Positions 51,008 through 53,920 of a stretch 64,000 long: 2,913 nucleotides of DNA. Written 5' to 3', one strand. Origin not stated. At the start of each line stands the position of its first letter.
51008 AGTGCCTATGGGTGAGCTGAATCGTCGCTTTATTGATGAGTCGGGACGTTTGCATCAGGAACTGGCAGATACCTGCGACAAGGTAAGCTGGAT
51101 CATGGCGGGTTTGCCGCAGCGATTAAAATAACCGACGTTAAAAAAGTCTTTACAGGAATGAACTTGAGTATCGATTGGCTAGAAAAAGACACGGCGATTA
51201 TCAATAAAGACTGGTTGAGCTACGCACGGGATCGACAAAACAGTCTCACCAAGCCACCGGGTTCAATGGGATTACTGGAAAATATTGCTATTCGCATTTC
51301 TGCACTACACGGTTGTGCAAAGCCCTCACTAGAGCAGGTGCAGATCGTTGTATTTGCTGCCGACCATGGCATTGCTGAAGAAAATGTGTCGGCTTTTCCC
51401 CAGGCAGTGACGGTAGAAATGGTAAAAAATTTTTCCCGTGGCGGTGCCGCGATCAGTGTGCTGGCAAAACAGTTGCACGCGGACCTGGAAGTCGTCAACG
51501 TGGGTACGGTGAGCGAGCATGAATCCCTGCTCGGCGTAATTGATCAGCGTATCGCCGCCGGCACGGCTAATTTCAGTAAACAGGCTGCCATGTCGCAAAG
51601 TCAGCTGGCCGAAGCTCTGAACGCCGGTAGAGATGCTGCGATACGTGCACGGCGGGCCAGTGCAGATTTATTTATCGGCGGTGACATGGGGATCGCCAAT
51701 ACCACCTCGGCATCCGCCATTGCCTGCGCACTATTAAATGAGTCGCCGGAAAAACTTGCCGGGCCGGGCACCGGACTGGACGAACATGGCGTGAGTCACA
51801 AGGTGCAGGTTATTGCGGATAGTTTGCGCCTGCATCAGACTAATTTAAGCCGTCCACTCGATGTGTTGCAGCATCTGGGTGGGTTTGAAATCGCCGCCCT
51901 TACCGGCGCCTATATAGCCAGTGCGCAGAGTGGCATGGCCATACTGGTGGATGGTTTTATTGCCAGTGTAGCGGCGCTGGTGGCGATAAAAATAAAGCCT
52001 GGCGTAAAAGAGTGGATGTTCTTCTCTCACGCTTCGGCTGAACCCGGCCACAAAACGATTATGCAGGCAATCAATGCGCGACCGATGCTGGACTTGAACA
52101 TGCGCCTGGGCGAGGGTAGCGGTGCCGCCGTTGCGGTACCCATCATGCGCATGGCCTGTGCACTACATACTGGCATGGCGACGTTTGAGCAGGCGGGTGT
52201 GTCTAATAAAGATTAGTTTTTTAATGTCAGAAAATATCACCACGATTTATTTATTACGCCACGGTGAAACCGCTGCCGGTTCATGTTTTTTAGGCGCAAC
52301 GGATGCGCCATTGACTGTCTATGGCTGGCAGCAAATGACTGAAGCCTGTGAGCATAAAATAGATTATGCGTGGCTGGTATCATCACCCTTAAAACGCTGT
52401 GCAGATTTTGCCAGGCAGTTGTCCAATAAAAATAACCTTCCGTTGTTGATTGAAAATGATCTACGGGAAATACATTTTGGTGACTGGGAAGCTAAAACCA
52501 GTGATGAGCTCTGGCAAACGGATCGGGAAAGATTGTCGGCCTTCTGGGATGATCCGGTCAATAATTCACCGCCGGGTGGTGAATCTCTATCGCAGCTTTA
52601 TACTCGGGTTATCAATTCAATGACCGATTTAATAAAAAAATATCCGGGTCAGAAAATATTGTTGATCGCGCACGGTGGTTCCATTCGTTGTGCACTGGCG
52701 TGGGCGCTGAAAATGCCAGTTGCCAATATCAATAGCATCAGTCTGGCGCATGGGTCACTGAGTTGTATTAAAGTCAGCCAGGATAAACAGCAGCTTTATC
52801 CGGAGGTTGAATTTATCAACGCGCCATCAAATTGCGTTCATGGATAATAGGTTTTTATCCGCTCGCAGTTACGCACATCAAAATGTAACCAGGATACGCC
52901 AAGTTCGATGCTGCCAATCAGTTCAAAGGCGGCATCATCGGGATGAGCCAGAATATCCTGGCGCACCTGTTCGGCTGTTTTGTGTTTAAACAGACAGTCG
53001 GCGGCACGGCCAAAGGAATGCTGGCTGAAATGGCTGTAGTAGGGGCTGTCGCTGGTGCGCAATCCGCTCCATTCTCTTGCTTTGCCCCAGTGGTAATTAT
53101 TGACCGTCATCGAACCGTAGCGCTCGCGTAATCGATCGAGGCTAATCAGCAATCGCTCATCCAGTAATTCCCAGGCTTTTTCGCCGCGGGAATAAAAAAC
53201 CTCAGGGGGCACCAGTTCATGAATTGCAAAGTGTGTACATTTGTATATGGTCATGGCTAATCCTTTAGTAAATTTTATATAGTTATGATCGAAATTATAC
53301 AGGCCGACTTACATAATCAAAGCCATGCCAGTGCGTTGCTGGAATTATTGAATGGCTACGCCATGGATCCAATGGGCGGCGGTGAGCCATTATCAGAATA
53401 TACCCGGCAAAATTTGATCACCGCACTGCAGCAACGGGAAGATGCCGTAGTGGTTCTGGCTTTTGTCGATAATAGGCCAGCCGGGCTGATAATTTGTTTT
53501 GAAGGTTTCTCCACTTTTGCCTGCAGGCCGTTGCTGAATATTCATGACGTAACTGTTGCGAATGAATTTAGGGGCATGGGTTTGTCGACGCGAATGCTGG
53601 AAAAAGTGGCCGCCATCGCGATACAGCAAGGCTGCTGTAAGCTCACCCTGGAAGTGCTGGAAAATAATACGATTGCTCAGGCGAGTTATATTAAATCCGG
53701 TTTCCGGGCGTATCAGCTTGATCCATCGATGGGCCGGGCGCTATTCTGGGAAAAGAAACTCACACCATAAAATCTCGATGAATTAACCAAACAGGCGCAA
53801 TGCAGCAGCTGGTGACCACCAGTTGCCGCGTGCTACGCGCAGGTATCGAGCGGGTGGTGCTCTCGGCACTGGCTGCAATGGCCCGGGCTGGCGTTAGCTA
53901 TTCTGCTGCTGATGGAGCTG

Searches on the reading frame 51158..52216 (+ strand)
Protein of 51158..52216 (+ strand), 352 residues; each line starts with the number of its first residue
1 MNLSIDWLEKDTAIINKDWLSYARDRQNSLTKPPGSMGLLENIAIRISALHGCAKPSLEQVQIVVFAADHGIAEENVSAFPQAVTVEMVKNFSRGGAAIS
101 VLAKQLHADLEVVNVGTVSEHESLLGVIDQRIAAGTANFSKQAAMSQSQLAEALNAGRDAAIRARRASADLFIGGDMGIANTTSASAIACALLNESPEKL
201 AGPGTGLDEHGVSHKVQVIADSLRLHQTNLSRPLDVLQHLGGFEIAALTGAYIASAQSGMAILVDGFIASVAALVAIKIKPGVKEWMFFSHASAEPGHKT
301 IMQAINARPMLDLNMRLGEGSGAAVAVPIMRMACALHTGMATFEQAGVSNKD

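Call 24: search_protein_families(library=pfam, proteins=[window:51158-52216:+], max_evalue=0.001)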
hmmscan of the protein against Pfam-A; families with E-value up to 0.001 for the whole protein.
window:51158-52216:+ (352 aa): 1 family
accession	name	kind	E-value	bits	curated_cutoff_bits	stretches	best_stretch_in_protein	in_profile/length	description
PF02277.22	DBI_PRT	-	4.9e-127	424.2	22.6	1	16-348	5-329/329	Phosphoribosyltransferase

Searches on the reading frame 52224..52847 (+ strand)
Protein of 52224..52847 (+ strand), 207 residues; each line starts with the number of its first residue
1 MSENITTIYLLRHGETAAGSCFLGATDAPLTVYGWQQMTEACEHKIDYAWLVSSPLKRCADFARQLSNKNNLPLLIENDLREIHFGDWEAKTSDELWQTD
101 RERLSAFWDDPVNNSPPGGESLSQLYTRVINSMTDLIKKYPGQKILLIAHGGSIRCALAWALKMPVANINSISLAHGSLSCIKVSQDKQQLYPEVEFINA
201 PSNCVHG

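Call 24: search_protein_families(library=pfam, proteins=[window:52224-52847:+], max_evalue=0.001)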
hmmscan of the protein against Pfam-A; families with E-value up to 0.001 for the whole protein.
window:52224-52847:+ (207 aa): 1 family
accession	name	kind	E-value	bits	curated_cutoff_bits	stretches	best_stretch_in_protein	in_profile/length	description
PF00300.27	His_Phos_1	-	6.1e-45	153.7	21.7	1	8-191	1-188/194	Histidine phosphatase superfamily (branch 1)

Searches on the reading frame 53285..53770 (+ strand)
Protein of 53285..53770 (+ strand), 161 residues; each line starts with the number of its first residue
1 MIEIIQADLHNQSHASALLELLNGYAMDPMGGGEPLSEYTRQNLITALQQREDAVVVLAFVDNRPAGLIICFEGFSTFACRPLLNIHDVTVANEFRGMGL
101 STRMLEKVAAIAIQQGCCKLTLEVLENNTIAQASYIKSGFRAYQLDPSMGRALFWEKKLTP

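Call 24: search_protein_families(library=pfam, proteins=[window:53285-53770:+], max_evalue=0.001)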
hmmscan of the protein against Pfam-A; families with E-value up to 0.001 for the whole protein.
window:53285-53770:+ (161 aa): 4 families
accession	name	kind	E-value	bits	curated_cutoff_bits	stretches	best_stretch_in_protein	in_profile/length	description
PF00583.31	Acetyltransf_1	-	1.5e-14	54.7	20.7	1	46-140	23-116/116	Acetyltransferase (GNAT) family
PF13508.13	Acetyltransf_7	-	6.8e-09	36.4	27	1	54-141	3-83/84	Acetyltransferase (GNAT) domain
PF13673.13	Acetyltransf_10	-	3.7e-07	30.6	23.6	1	41-143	19-110/128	Acetyltransferase (GNAT) domain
PF08445.16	FR47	-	3.4e-05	24.2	22.1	1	86-143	24-80/86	FR47-like protein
